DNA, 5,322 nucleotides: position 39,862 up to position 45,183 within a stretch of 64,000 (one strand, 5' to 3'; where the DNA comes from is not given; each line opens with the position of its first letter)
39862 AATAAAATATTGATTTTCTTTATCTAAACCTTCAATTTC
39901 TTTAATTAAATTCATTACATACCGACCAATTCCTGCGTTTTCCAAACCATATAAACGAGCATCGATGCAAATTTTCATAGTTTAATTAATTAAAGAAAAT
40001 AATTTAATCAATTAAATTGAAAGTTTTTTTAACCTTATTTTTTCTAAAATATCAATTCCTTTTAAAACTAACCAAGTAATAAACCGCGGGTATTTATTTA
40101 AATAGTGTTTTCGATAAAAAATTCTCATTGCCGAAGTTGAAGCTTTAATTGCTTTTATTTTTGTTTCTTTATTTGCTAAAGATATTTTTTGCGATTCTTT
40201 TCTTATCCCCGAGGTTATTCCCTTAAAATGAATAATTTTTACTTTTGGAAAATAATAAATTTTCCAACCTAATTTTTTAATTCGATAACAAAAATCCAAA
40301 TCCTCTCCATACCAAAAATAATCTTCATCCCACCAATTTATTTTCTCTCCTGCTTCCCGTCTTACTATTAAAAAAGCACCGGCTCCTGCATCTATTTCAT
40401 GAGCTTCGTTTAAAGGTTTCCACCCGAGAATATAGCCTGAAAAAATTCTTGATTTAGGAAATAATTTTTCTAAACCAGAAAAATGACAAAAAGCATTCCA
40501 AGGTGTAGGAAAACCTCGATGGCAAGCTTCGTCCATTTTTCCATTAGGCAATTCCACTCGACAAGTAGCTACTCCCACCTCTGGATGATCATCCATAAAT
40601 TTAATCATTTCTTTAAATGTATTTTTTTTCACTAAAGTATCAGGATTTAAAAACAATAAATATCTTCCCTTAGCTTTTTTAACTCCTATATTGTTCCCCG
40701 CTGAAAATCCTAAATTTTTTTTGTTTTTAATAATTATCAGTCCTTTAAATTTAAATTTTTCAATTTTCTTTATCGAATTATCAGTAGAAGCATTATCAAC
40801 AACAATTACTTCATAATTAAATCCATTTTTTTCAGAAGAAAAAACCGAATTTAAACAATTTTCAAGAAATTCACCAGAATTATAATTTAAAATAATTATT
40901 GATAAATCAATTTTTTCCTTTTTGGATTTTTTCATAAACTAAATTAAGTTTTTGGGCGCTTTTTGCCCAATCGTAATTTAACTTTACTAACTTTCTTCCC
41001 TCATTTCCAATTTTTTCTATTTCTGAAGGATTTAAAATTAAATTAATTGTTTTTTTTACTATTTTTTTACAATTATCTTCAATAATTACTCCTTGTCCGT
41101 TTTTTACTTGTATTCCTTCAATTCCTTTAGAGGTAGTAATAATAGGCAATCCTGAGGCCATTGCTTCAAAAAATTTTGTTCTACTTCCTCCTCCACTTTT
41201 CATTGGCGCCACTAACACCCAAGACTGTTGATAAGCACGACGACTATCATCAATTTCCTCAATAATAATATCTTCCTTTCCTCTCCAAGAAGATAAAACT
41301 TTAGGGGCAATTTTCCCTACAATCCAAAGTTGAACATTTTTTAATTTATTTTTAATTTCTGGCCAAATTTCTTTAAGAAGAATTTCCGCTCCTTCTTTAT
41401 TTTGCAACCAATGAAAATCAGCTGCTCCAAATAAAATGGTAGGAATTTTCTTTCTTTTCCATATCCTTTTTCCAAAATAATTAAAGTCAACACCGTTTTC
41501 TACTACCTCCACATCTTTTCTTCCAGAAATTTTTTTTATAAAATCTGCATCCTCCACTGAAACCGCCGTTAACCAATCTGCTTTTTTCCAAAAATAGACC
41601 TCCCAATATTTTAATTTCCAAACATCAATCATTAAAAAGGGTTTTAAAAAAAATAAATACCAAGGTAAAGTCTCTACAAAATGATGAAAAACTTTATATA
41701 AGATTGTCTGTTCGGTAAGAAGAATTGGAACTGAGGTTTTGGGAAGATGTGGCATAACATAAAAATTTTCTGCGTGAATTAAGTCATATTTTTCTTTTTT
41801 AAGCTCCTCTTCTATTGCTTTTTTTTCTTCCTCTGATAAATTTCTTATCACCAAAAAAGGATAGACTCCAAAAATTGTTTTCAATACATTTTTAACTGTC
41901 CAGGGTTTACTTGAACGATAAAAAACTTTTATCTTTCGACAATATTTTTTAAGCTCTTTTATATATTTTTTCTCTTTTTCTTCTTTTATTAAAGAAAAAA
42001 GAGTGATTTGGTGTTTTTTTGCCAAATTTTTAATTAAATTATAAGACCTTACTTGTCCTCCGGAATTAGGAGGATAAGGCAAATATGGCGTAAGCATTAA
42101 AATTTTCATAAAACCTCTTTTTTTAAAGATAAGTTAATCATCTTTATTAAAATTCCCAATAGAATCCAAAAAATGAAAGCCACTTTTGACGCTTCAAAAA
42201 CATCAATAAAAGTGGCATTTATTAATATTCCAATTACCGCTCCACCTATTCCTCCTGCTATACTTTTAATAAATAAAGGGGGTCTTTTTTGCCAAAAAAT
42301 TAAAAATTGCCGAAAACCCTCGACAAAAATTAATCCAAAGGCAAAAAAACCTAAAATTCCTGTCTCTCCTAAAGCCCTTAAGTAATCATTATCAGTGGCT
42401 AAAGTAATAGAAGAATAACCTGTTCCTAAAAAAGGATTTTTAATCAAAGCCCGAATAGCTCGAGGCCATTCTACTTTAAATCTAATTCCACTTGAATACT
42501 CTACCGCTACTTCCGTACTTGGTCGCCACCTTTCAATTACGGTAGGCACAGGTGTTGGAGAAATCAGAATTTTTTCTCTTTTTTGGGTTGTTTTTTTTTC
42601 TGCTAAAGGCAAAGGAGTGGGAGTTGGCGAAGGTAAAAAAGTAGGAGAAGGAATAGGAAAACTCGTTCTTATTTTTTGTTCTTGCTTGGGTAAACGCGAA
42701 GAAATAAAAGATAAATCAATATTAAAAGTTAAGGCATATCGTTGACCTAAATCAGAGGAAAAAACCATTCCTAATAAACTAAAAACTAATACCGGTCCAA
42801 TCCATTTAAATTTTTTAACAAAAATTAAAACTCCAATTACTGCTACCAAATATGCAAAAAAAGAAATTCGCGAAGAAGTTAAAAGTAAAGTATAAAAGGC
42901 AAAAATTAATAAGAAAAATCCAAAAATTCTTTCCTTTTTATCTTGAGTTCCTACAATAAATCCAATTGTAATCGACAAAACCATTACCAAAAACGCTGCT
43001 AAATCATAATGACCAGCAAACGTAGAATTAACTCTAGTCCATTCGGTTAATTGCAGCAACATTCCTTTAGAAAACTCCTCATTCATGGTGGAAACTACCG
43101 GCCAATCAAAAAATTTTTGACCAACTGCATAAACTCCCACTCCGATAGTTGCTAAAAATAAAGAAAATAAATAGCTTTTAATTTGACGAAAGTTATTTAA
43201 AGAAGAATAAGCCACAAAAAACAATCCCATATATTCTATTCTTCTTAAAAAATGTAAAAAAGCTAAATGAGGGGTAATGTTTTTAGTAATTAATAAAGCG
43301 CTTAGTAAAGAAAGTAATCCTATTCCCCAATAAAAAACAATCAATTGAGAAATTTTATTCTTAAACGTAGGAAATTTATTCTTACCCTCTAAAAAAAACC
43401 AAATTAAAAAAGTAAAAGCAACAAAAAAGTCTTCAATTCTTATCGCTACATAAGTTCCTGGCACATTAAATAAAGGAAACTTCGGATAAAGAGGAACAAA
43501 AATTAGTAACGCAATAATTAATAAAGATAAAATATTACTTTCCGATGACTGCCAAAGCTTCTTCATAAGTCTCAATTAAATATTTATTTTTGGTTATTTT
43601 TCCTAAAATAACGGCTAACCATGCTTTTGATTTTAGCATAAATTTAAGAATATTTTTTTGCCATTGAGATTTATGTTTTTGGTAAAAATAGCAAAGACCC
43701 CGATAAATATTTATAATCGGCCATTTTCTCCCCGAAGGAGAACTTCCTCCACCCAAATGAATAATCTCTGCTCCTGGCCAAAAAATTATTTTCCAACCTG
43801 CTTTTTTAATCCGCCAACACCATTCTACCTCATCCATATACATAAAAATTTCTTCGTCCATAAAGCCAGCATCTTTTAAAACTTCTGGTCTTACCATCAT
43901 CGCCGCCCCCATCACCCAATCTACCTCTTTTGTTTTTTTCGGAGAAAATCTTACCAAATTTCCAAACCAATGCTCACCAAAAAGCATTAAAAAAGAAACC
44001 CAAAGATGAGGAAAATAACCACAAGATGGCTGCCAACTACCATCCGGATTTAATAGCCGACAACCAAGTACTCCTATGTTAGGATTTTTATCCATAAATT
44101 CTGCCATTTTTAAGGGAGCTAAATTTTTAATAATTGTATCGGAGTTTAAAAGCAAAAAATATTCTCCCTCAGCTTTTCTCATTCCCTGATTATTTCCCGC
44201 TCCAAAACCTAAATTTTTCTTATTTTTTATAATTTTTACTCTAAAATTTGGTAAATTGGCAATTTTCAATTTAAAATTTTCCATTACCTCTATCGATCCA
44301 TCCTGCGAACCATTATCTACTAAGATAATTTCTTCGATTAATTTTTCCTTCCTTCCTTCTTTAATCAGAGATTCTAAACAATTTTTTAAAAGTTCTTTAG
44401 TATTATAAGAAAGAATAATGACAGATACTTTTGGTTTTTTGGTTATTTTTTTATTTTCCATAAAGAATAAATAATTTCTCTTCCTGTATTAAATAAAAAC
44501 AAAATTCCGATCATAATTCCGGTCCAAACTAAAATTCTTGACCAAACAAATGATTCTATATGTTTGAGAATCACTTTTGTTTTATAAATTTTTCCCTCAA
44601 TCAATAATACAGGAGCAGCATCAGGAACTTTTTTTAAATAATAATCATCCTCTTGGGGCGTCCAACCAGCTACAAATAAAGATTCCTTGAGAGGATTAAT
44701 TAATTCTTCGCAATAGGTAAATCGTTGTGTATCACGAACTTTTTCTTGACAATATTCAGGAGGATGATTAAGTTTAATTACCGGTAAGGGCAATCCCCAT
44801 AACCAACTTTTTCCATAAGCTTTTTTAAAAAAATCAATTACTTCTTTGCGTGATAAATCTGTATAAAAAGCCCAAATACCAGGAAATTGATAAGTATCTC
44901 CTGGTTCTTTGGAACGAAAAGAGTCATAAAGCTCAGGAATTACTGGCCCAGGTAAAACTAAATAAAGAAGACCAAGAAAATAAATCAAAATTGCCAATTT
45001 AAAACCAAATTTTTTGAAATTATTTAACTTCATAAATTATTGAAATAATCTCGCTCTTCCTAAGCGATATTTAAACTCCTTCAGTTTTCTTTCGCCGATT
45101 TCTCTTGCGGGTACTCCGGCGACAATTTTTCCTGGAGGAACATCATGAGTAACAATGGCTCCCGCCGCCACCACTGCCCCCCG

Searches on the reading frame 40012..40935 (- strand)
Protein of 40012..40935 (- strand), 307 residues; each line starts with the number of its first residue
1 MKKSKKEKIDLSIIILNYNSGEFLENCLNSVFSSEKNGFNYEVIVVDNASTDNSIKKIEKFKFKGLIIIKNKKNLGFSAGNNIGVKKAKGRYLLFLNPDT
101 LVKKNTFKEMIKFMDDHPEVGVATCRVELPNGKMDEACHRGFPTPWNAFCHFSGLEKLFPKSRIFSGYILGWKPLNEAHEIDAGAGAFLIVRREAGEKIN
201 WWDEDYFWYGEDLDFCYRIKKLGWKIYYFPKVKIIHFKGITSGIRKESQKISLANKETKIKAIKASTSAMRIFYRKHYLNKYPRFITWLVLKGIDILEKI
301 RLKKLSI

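Call 6: search_protein_families(library=pfam, proteins=[window:40012-40935:-], max_evalue=0.01)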
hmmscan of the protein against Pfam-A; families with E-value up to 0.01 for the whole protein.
window:40012-40935:- (307 aa): 6 families
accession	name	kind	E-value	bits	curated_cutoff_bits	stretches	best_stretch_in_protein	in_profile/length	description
PF00535.33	Glycos_transf_2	-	1.7e-28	100.1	23.3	1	12-132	1-121/168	Glycosyl transferase family 2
PF13641.12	Glyco_tranf_2_3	-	3.2e-16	60.5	27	1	11-239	3-214/230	Glycosyltransferase like family 2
PF10111.15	Glyco_tranf_2_2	-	5.4e-09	36.4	27.3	1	39-220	28-200/276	Glycosyltransferase like family 2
PF13632.12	Glyco_trans_2_3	-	1.5e-08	35.2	27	1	93-234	2-120/198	Glycosyl transferase family group 2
PF13712.12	Glyco_tranf_2_5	-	4.4e-07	30.3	27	1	67-122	33-87/210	Glycosyltransferase like family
PF02709.20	Glyco_transf_7C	-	0.0028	17.7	23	1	183-234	18-72/78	N-terminal domain of galactosyltransferase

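Call 33: search_solved_structures(query=window:40012-40935:-, max_evalue=0.01)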
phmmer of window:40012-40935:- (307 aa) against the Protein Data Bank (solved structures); distinct sequences matched with E-value up to 0.01: 26.
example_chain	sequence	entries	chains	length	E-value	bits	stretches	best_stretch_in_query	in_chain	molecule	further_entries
5tze_C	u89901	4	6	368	3.9e-14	55.9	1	11-119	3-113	Glycosyl transferase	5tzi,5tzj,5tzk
5tz8_A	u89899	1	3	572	8.9e-14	54.7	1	11-119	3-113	Glycosyl transferase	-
2z87_A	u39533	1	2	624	2.1e-13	53.4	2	10-100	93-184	Chondroitin synthase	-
2z86_A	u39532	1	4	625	2.2e-13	53.4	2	10-100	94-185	Chondroitin synthase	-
6p61_A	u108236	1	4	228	3.6e-12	49.4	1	9-130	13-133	Glycosyltransferase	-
6h1j_A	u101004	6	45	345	9.7e-11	44.7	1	11-114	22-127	Probable ss-1,3-N-acetylglucosaminyltransferase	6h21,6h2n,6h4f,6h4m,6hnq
5hea_A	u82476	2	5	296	1.1e-10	44.5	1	11-117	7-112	Putative glycosyltransferase (GalT1)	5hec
8bz8_A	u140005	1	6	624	1.3e-10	44.3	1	3-116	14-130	Glycosyltransferase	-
8bz4_A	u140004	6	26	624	1.3e-10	44.2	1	3-116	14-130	Glycosyltransferase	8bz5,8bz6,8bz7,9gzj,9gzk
5mlz_A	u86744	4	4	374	8.4e-07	31.8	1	9-124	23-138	Dolichol monophosphate mannose synthase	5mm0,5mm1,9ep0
3bcv_A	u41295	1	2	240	1e-06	31.5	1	11-112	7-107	Putative glycosyltransferase protein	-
9omm_A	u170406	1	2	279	1.2e-06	31.3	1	8-108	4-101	Glycosyltransferase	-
9omh_A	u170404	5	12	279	1.2e-06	31.3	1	8-108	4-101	Glycosyltransferase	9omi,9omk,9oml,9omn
9omj_A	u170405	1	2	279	1.6e-06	30.8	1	9-108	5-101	Glycosyltransferase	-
6iwq_A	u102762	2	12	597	5.3e-06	29.1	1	11-237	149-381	N-acetylgalactosaminyltransferase 7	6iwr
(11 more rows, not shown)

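Call 66: search_protein_families(library=ncbifam, proteins=[window:40012-40935:-], max_evalue=0.00001)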
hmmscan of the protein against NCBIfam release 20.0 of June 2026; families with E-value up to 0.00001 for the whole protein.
window:40012-40935:- (307 aa): 15 families
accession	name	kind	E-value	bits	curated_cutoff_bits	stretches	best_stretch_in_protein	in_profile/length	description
TIGR03965.1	mycofact_glyco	equivalog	4.4e-19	68.7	280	2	5-127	70-191/467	mycofactocin biosynthesis glycosyltransferase MftF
NF007482.0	PRK10073.1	equivalog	5.8e-19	68.3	423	1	6-133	3-128/334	glycosyltransferase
NF038302.1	EPS_HpsE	equivalog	8.4e-19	67.7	300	1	9-128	1-125/307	hormogonium polysaccharide biosynthesis glycosyltransferase HpsE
TIGR03937.1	PgaC_IcaA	equivalog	2.1e-18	66.5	422.3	1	5-124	41-160/407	poly-beta-1,6-N-acetyl-D-glucosamine synthase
NF038299.1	EPS_HpsN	equivalog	1e-15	57.5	425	1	11-247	3-231/317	hormogonium polysaccharide biosynthesis glycosyltransferase HpsN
NF047683.1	TeichurnBiosyTuaG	equivalog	4.6e-15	55.9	400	1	7-117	4-114/252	teichuronic acid biosynthesis protein TuaG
TIGR03111.1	glyc2_xrt_Gpos1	hypoth_equivalog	1.3e-14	53.8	363.95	1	6-221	46-250/439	TIGR03111 family XrtG-associated glycosyltransferase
NF041875.1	EPS_EpsD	equivalog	3.2e-14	53.1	370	1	11-117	1-107/325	exopolysaccharide biosynthesis glycosyltransferase EpsD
TIGR04283.1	glyco_like_mftF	equivalog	1.3e-13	51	182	1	11-128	1-112/221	TIGR04283 family arsenosugar biosynthesis glycosyltransferase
TIGR01556.1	rhamnosyltran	subfamily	3.7e-12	46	200.55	0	40-119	21-104/281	rhamnosyltransferase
NF053739.1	GlytfEpsEBac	equivalog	2.5e-10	39.8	450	1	11-123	3-116/265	glycosyltransferase EpsE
NF050050.1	ProtGlycPglI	equivalog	1.2e-08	34.8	500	1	10-131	3-125/306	GalNAc(5)-diNAcBac-PP-undecaprenol beta-1,3-glucosyltransferase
TIGR04440.1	glyco_TIGR04440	domain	2.5e-08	33.9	70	1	11-133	2-125/215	TIGR00180 family glycosyltransferase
NF050819.1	PolSacchBiosHfsG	equivalog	2e-07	30.5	500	1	36-184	34-186/302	polysaccharide biosynthesis protein HfsG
TIGR04195.1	S_glycosyl_SunS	equivalog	7.7e-06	25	350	0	11-108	59-150/421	SunS family peptide S-glycosyltransferase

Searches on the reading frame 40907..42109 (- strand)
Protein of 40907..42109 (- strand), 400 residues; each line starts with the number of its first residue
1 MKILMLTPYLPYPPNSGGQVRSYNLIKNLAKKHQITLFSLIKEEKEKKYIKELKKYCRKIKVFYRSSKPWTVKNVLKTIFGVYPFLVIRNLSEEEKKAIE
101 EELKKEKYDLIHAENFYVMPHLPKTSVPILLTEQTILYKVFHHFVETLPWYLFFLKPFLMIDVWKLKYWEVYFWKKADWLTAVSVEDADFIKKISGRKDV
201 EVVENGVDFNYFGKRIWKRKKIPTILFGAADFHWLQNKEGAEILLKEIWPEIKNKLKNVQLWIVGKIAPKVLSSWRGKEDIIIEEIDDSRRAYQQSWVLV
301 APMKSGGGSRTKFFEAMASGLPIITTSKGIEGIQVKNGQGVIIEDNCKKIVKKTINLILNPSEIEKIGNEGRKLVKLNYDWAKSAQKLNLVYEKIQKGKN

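Call 6: search_protein_families(library=pfam, proteins=[window:40907-42109:-], max_evalue=0.01)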
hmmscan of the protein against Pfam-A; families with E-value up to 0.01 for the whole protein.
window:40907-42109:- (400 aa): 4 families
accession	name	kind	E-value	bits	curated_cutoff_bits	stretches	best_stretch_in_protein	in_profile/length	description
PF13692.12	Glyco_trans_1_4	-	2.9e-17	63.7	27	1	234-358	12-140/142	Glycosyl transferases group 1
PF13439.12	Glyco_transf_4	-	3.8e-11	43.7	28.5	1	17-209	3-168/170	Glycosyltransferase Family 4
PF00534.26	Glycos_transf_1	-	1.5e-10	41.4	26.4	1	245-373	33-171/172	Glycosyl transferases group 1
PF13524.12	Glyco_trans_1_2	-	7.3e-07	29.7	25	1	259-388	15-142/144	Glycosyl transferase-like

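Call 66: search_protein_families(library=ncbifam, proteins=[window:40907-42109:-], max_evalue=0.00001)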
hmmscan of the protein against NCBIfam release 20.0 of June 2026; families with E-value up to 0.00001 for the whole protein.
window:40907-42109:- (400 aa): 5 families
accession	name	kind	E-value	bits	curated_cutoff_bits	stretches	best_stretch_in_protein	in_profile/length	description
TIGR03087.1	stp1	hypoth_equivalog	1.5e-45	156.1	316.65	1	3-392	1-394/397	TIGR03087 family PEP-CTERM/XrtA system glycosyltransferase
TIGR03088.1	stp2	hypoth_equivalog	1.7e-08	33.9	409.05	1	294-394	271-372/374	TIGR03088 family PEP-CTERM/XrtA system glycosyltransferase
NF053787.1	GlcN_PG_synth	equivalog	1.7e-07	30.4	480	1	314-396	279-360/361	N-acetylglucosaminyl phosphatidylglycerol synthase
TIGR02149.1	glgA_Coryne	subfamily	4.5e-06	26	302.4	0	314-395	301-390/391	glycogen synthase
TIGR03999.1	thiol_BshA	equivalog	6e-06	25.4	273.7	0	314-395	290-373/375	N-acetyl-alpha-D-glucosaminyl L-malate synthase BshA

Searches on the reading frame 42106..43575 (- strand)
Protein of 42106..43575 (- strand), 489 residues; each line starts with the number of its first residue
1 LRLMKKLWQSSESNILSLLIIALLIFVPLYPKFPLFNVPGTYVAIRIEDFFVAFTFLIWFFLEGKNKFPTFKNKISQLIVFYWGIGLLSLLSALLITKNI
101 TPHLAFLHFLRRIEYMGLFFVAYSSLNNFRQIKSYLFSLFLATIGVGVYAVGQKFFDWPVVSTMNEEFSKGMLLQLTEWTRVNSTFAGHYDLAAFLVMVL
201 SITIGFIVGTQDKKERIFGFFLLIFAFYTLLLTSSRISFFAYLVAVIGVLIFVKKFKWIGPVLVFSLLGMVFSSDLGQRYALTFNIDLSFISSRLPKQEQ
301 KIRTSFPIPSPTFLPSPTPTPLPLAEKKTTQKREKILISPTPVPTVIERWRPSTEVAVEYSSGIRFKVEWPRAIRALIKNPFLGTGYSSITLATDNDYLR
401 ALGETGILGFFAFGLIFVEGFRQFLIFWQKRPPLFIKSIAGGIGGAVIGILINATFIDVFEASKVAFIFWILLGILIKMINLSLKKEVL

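Call 6: search_protein_families(library=pfam, proteins=[window:42106-43575:-], max_evalue=0.01)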
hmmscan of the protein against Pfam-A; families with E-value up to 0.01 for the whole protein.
window:42106-43575:- (489 aa): 1 family
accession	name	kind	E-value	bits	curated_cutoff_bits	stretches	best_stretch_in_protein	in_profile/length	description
PF04932.20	Wzy_C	-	1e-08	35.6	31.7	1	221-413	1-148/149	O-Antigen ligase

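Call 66: search_protein_families(library=ncbifam, proteins=[window:42106-43575:-], max_evalue=0.00001)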
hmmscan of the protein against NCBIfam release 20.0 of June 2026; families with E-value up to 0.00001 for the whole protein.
window:42106-43575:- (489 aa): 1 family
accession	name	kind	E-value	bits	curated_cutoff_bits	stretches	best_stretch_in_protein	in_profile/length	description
TIGR00947.1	2A73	equivalog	1.3e-09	37.6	366.4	1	5-254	5-236/425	IctB family putative bicarbonate transporter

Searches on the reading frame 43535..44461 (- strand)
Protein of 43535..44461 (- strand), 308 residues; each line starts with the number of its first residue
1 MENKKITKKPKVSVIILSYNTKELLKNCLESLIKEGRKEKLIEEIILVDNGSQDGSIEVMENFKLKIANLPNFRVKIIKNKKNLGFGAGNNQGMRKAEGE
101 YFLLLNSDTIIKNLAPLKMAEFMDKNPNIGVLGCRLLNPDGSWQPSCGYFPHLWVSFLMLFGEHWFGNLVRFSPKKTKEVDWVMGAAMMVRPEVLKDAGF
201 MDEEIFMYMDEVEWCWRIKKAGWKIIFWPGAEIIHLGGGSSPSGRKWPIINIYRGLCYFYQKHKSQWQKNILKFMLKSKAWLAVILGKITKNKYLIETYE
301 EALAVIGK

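Call 6: search_protein_families(library=pfam, proteins=[window:43535-44461:-], max_evalue=0.01)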
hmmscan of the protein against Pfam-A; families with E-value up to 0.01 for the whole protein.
window:43535-44461:- (308 aa): 5 families
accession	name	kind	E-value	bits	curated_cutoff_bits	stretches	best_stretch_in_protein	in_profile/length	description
PF00535.33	Glycos_transf_2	-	5.3e-26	92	23.3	1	13-144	1-124/168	Glycosyl transferase family 2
PF13641.12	Glyco_tranf_2_3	-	4.6e-15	56.7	27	1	10-236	1-212/230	Glycosyltransferase like family 2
PF13712.12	Glyco_tranf_2_5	-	4.1e-06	27.1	27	1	73-226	28-178/210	Glycosyltransferase like family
PF13632.12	Glyco_trans_2_3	-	3.2e-05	24.3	27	1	101-272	1-141/198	Glycosyl transferase family group 2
PF10111.15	Glyco_tranf_2_2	-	0.00065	19.7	27.3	1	42-112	29-95/276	Glycosyltransferase like family 2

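Call 34: search_solved_structures(query=window:43535-44461:-, max_evalue=0.01)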
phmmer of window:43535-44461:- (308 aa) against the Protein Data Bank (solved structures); distinct sequences matched with E-value up to 0.01: 24.
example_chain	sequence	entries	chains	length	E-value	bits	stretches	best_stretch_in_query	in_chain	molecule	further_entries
6p61_A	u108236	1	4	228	1.8e-11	46.9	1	6-136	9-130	Glycosyltransferase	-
2z87_A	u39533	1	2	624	6.4e-11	45.1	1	3-113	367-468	Chondroitin synthase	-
2z86_A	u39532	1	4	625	6.5e-11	45.1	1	3-113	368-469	Chondroitin synthase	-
3bcv_A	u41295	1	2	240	4.6e-09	39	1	10-113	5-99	Putative glycosyltransferase protein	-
5hea_A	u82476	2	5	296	6.4e-09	38.5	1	12-138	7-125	Putative glycosyltransferase (GalT1)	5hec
5tze_C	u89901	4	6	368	3e-08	36.3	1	11-139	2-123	Glycosyl transferase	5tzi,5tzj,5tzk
5tz8_A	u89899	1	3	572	6.8e-08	35.2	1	11-138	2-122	Glycosyl transferase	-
8bz4_A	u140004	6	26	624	2e-06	30.3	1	8-137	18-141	Glycosyltransferase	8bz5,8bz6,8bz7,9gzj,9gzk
8bz8_A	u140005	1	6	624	2e-06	30.3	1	8-137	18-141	Glycosyltransferase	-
8vh7_A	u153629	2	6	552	5.5e-06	28.9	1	8-111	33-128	Heparosan synthase B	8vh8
8viw_A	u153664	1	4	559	5.7e-06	28.8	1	8-111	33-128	Heparosan synthase B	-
22ao_A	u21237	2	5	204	1.5e-05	27.4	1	7-111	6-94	GmaR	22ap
6yv7_B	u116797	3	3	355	3.5e-05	26.2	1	7-135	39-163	Glycosyl transferase, family 2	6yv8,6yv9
6yv7_A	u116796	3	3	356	3.5e-05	26.2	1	7-135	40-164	Glycosyl transferase, family 2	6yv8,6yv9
8uhv_A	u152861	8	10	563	4.8e-05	25.8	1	7-111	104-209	Glycosyl transferase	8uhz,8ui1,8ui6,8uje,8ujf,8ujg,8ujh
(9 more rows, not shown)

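Call 66: search_protein_families(library=ncbifam, proteins=[window:43535-44461:-], max_evalue=0.00001)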
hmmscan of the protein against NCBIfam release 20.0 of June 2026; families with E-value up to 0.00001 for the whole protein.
window:43535-44461:- (308 aa): 20 families
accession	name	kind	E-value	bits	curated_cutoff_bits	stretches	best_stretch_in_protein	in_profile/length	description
TIGR03965.1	mycofact_glyco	equivalog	1.9e-16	60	280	1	7-235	71-280/467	mycofactocin biosynthesis glycosyltransferase MftF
TIGR01556.1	rhamnosyltran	subfamily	1.1e-15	57.5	200.55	1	31-240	12-205/281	rhamnosyltransferase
TIGR03937.1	PgaC_IcaA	equivalog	2e-15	56.7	422.3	1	3-131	38-158/407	poly-beta-1,6-N-acetyl-D-glucosamine synthase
NF038302.1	EPS_HpsE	equivalog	5.2e-15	55.2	300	1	12-235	3-222/307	hormogonium polysaccharide biosynthesis glycosyltransferase HpsE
TIGR03111.1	glyc2_xrt_Gpos1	hypoth_equivalog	1e-14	54.2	363.95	1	3-137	42-170/439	TIGR03111 family XrtG-associated glycosyltransferase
NF007482.0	PRK10073.1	equivalog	2.2e-14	53.2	423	1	8-112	4-99/334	glycosyltransferase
NF041875.1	EPS_EpsD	equivalog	3e-14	53.2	370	1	12-280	1-251/325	exopolysaccharide biosynthesis glycosyltransferase EpsD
NF053739.1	GlytfEpsEBac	equivalog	1e-12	47.7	450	1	10-139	1-123/265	glycosyltransferase EpsE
TIGR04283.1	glyco_like_mftF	equivalog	2.4e-11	43.7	182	1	12-137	1-112/221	TIGR04283 family arsenosugar biosynthesis glycosyltransferase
NF047683.1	TeichurnBiosyTuaG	equivalog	3.3e-11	43.3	400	1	7-127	3-115/252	teichuronic acid biosynthesis protein TuaG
NF038299.1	EPS_HpsN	equivalog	4.5e-11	42.3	425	1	10-238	1-223/317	hormogonium polysaccharide biosynthesis glycosyltransferase HpsN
NF050050.1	ProtGlycPglI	equivalog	2.7e-09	36.8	500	1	9-115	1-100/306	GalNAc(5)-diNAcBac-PP-undecaprenol beta-1,3-glucosyltransferase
TIGR04009.1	wcaE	equivalog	7e-09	35.3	369.2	1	12-138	3-122/248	colanic acid biosynthesis glycosyltransferase WcaE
TIGR04242.1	nodulat_NodC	equivalog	7.8e-09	35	550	1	4-132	42-164/395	chitooligosaccharide synthase NodC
NF050819.1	PolSacchBiosHfsG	equivalog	1.2e-07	31.2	500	0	8-112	10-105/302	polysaccharide biosynthesis protein HfsG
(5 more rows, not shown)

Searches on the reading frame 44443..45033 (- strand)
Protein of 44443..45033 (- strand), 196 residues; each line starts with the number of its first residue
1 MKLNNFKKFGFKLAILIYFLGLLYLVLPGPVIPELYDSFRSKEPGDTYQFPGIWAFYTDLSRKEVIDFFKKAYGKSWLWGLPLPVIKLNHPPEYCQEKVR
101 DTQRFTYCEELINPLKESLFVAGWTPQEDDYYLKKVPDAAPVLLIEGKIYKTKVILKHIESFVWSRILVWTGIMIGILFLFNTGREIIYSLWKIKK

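Call 6: search_protein_families(library=pfam, proteins=[window:44443-45033:-], max_evalue=0.01)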
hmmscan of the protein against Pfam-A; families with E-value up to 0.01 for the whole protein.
window:44443-45033:- (196 aa): 0 families

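Call 17: search_protein_families(library=pfam, proteins=[window:44443-45033:-], max_evalue=5)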
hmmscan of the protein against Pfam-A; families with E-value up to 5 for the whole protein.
window:44443-45033:- (196 aa): 0 families
